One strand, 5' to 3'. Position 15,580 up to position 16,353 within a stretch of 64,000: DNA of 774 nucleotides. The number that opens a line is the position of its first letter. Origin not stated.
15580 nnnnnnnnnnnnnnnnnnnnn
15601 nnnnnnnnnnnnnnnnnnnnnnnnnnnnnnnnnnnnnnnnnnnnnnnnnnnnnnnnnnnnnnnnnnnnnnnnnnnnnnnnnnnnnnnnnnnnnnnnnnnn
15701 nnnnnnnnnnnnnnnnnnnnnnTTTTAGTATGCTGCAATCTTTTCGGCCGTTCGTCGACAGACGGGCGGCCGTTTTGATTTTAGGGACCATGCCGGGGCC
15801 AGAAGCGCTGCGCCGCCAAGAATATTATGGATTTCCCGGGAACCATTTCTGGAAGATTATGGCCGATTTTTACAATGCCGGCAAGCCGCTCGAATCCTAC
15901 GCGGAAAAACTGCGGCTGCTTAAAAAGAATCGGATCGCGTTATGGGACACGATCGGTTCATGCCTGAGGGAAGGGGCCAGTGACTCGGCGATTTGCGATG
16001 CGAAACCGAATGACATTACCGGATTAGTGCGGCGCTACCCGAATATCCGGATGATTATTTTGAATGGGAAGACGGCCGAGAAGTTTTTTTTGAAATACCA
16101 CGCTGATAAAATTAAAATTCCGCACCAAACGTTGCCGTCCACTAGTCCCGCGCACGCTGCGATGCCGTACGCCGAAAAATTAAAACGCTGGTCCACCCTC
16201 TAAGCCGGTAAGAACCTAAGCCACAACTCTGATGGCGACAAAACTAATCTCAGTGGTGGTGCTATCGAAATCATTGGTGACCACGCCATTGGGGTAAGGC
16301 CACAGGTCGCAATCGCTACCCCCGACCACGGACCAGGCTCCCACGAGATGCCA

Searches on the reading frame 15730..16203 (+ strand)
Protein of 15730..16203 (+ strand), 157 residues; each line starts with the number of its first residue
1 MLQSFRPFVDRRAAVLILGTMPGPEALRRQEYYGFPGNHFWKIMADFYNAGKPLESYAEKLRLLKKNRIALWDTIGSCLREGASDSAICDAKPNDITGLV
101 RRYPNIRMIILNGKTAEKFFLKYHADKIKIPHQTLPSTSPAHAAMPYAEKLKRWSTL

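Call 79: search_protein_families(library=pfam, proteins=[window:15730-16203:+])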
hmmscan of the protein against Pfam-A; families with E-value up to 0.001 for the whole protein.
window:15730-16203:+ (157 aa): 1 family
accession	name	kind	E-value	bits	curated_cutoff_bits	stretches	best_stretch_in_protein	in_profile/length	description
PF03167.25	UDG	-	2.3e-10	41.2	24.3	1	8-147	3-125/141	Uracil DNA glycosylase superfamily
